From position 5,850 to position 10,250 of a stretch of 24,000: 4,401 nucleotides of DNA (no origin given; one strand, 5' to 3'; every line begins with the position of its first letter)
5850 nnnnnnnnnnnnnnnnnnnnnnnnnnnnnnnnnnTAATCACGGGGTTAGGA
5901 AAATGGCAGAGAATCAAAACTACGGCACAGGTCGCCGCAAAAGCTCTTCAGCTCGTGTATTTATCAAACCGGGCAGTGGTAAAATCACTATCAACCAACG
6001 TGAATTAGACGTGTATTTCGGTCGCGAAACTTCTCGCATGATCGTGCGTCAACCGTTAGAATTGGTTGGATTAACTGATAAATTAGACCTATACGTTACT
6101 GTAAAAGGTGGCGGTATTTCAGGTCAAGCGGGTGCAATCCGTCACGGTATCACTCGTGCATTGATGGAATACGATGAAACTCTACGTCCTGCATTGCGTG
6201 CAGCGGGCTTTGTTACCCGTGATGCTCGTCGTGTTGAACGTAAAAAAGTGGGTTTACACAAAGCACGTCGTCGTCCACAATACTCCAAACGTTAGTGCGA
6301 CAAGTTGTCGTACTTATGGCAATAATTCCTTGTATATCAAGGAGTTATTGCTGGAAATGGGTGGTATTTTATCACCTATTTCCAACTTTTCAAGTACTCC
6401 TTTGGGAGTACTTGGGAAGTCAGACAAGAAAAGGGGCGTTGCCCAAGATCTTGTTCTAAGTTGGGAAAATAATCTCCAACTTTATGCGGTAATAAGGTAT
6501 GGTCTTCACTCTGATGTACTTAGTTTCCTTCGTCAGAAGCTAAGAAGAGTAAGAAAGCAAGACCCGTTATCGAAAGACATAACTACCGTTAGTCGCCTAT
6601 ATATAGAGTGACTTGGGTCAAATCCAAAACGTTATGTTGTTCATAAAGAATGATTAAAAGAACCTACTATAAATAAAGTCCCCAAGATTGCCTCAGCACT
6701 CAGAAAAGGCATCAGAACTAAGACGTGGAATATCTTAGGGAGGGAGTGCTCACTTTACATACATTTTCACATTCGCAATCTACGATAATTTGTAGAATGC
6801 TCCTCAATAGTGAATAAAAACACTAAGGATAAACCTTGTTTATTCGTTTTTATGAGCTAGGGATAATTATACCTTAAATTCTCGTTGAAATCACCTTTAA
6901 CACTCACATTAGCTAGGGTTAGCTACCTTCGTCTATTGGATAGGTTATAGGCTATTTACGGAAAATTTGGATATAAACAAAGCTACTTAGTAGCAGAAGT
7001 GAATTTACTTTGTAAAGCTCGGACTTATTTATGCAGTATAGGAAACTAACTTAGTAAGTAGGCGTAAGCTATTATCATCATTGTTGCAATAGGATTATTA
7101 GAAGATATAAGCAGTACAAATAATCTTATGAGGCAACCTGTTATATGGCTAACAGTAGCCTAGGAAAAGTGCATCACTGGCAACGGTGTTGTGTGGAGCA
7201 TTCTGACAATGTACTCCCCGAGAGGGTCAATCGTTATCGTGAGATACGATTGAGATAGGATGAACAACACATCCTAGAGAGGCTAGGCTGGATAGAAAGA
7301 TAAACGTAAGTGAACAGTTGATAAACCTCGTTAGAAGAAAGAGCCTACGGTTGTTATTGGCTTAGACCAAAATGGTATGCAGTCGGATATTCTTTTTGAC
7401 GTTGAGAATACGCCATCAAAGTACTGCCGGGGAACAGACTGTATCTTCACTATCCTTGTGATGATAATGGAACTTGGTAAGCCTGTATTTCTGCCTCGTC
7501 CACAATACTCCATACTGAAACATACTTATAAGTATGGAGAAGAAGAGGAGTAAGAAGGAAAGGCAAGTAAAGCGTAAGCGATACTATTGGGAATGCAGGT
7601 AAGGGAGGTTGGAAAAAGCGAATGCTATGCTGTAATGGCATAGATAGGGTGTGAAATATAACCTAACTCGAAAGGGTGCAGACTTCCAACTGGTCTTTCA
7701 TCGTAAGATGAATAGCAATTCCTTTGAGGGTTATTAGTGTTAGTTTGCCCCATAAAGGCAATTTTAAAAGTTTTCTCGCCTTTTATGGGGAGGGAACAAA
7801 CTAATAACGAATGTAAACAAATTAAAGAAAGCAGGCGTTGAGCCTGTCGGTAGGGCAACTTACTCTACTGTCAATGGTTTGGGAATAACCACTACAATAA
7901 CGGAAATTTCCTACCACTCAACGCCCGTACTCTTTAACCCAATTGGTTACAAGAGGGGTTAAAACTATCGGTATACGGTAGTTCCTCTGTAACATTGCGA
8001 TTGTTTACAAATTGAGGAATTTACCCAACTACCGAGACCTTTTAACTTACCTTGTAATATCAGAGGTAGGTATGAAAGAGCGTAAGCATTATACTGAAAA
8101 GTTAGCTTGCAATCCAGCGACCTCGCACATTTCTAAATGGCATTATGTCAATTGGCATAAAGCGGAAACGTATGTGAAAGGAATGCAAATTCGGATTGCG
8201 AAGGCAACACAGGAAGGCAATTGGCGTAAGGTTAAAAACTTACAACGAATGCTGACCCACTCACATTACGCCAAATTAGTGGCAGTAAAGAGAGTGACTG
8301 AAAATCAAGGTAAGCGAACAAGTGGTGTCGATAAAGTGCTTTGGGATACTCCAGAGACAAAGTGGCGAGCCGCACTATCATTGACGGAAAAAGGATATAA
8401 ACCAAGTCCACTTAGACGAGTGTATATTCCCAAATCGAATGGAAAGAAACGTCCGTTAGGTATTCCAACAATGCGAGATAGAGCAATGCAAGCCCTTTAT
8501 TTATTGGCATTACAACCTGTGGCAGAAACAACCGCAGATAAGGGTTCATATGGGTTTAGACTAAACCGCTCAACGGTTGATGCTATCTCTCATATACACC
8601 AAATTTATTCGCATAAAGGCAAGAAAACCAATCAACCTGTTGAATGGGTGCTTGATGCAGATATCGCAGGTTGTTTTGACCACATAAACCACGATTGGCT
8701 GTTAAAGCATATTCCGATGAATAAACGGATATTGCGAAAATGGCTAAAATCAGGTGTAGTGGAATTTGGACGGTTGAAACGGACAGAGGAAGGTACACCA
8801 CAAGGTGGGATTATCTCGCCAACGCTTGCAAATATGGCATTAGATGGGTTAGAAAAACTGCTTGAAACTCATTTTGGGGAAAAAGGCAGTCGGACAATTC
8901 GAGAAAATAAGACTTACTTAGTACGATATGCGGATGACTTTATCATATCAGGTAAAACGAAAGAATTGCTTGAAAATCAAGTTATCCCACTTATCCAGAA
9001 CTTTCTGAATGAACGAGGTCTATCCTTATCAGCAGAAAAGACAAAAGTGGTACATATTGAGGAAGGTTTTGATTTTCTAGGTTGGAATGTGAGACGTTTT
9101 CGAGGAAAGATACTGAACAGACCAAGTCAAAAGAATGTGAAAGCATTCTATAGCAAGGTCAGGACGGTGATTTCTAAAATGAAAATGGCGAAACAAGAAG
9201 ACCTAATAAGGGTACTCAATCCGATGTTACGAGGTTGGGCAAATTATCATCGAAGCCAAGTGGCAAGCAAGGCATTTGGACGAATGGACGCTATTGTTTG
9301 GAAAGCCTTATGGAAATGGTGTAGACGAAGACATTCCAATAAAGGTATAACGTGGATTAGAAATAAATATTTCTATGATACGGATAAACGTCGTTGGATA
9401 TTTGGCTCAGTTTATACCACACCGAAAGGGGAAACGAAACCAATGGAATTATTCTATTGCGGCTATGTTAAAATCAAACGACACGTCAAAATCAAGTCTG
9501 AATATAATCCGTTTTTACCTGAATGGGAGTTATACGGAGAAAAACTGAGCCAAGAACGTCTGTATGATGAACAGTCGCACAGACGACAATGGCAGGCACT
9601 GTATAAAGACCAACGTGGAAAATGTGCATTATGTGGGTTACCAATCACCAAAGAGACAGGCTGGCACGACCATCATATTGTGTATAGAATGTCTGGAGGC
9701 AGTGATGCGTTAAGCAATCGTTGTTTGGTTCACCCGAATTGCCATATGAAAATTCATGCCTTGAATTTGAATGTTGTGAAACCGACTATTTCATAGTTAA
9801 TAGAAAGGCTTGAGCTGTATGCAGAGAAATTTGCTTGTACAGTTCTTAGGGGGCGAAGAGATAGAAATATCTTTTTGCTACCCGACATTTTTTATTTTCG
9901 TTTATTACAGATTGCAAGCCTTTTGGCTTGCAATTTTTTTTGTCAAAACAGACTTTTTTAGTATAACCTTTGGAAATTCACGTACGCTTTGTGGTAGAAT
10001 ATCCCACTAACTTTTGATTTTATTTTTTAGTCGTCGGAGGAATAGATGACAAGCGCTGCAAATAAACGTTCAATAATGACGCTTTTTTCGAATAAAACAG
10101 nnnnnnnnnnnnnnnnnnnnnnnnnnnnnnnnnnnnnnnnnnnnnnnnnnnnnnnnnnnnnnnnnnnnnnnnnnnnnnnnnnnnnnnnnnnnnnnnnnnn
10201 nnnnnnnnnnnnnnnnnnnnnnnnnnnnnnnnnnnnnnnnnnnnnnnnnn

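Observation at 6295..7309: About 1 kb of ORF-free, hairpin-dense RNA between the intact 5' splice site and the canonical ribozyme body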

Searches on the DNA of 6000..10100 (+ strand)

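Call 4: search_rna_families(source=window, start=6000, end=10100, threshold=evalue, max_evalue=10, show_alignments=0)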
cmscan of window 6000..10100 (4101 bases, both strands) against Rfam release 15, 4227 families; matches with E-value up to 10: 10.
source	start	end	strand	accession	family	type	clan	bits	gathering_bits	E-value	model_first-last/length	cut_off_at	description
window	7137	7282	+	RF02012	group-II-D1D4-7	Intron;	CL00102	99.7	34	6.8e-21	1-151/151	no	Group II catalytic intron D1-D4-7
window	9810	9886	+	RF00029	Intron_gpII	Intron;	-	62.5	40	4.2e-11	1-77/77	no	Group II catalytic intron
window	9812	9845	+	RF04356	Plastid-ndhA-ndhB-1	Intron;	CL00155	27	61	0.0038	9-42/49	no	Plastid-ndhA-ndhB-1 group II-D5 intron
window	9803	9849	+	RF04336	Plastid-petD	Intron;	-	24.8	65.5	0.047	1-47/47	no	Plastid-petD group II-D5 intron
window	9669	9849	+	RF04359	Plastid-GIID1-clpP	Intron;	-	22.5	140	0.58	1-179/179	no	Plastid group II-D1 clpP intron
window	7834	7925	-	RF04152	mir-3618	Gene; miRNA;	-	20.5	99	1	1-88/88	no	mir-3618 microRNA precursor family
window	9909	9940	+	RF02419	Spd-sr37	Gene; sRNA;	-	20.5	45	3.6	29-61/67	no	Streptococcus sRNA Spd-sr37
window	6319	6351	+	RF04343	Plastid-psbA-2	Cis-reg;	CL00153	19.4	55.8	4.1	9-48/60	no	Plastid-psbA-2 3UTR RNA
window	8581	8668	-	RF00393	SNORA8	Gene; snRNA; snoRNA; HACA-box;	CL00026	18.2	38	7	1-139/139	no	Small nucleolar RNA SNORA8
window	6387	6418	+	RF00884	MIR815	Gene; miRNA;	-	17.8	63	9.8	1-81/81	no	MIR815 microRNA precursor family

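Call 6: search_dna_similar(query=window:6295-8071:+, collection=plasmids, mode=distant)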
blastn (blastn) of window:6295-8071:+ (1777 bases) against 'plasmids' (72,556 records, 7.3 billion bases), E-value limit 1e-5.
Records with a match: 297; places in all: 309; records where one place covers at least 80% of the query: 0.
Best place of each record, by identity: 80-90% 2; 60-80% 295.
By first word of the organism name: Escherichia 179; Acinetobacter 28; Salmonella 22; Shigella 14; Enterobacter 11; Pseudomonas 7; Leclercia 4; Klebsiella 3; Serratia 3; Candidatus 3; and 19 more.
By predicted mobility (MOB-suite, as given by PLSDB): non-mobilizable 139; conjugative 107; mobilizable 51.
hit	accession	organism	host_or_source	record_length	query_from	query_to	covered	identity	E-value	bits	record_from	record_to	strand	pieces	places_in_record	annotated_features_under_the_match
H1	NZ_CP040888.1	Leclercia adecarboxylata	Homo sapiens,cell culture,stool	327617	846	1409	27%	69.3%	1e-15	174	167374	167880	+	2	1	none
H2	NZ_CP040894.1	Leclercia adecarboxylata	Homo sapiens,cell culture,stool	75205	846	1409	27%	69.3%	1e-15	174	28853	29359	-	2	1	DUF5431 family protein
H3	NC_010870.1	Klebsiella pneumoniae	-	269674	846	1409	27%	69.3%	1e-15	174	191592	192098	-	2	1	DUF5431 family protein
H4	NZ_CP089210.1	Salmonella enterica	Homo sapiens,stool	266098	846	1409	27%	69.3%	1e-15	174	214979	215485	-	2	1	none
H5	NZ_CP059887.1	Salmonella enterica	Homo sapiens,Urine sample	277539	846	1409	27%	69.3%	1e-15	174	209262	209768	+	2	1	none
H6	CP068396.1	Serratia marcescens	Homo sapiens,blood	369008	846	1409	27%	69.3%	1e-15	174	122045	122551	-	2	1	none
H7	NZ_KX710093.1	Leclercia adecarboxylata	-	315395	846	1409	27%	69.3%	1e-15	174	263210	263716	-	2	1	none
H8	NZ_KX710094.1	Leclercia adecarboxylata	-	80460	846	1409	27%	69.1%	1e-15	166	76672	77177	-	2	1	DUF5431 family protein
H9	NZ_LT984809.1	Cupriavidus taiwanensis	-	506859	841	1417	13%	76.0%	3e-17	163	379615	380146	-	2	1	none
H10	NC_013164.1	Anaerococcus prevotii DSM 20548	-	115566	1265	1414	8%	76.1%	2e-18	103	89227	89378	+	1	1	none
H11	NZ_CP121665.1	Rhizobium sp. CB3090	Gliricidia sp.,cell culture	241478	1263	1414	9%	72.5%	6e-13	84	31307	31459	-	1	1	none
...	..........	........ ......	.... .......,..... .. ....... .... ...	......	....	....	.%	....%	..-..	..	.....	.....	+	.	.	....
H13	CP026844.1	Shigella boydii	-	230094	1268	1408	8%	77.8%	3e-17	99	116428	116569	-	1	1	none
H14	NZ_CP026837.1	Shigella boydii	-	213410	1268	1408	8%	77.8%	3e-17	99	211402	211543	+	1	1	none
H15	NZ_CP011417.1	Escherichia coli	Homo sapiens,human,stool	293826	1268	1408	8%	77.8%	3e-17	99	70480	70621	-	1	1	none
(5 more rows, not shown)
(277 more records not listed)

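Call 7: get_annotated_region(hit=H1, flank=3000)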
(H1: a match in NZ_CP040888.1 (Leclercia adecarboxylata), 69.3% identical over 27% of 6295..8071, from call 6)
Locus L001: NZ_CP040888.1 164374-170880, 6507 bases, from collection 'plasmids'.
description: Leclercia adecarboxylata strain Z96-1 plasmid pZ96-1_1, complete sequence
organism: Leclercia adecarboxylata (NCBI taxid 83655)
taxonomy: Bacteria; Pseudomonadota; Gammaproteobacteria; Enterobacterales; Enterobacteriaceae; Leclercia; Leclercia adecarboxylata
host: -; source: Homo sapiens,cell culture,stool; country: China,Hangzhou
typing (MOB-suite, as given by PLSDB): conjugative; replicon IncHI2A,rep_cluster_1088; relaxase MOBH; mating-pair formation MPF_F
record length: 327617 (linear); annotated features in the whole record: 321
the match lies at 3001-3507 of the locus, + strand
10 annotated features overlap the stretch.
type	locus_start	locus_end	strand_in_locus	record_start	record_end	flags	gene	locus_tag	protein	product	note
CDS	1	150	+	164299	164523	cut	-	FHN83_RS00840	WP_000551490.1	hypothetical protein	-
CDS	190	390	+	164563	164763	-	-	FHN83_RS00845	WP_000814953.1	hypothetical protein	-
CDS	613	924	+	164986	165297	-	-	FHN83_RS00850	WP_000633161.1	hypothetical protein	-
CDS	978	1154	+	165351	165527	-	-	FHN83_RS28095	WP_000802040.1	hypothetical protein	-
CDS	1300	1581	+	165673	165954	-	-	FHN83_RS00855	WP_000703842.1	hypothetical protein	-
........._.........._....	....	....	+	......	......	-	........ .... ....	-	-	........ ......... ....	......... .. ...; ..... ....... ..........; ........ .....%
CDS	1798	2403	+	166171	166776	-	-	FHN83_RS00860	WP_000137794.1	hypothetical protein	-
CDS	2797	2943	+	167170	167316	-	-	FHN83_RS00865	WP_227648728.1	type I toxin-antitoxin system Hok family toxin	-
CDS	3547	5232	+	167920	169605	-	ltrA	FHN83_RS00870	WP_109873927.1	group II intron reverse transcriptase/maturase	GO:0000373 - Group II intron splicing [Evidence IEA]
CDS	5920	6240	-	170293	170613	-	-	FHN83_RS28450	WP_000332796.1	hypothetical protein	-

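Call 8: get_annotated_region(hit=H12, flank=3000)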
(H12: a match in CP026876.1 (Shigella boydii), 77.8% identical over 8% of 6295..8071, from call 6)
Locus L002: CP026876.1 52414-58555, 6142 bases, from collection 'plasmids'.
description: Shigella boydii strain ATCC 35964 plasmid unnamed, complete sequence
organism: Shigella boydii (NCBI taxid 621)
taxonomy: Bacteria; Pseudomonadota; Gammaproteobacteria; Enterobacterales; Enterobacteriaceae; Shigella; Shigella boydii
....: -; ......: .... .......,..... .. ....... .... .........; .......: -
typing (MOB-suite, as given by PLSDB): mobilizable; replicon IncFIA,IncFIC; relaxase MOBF,MOBP
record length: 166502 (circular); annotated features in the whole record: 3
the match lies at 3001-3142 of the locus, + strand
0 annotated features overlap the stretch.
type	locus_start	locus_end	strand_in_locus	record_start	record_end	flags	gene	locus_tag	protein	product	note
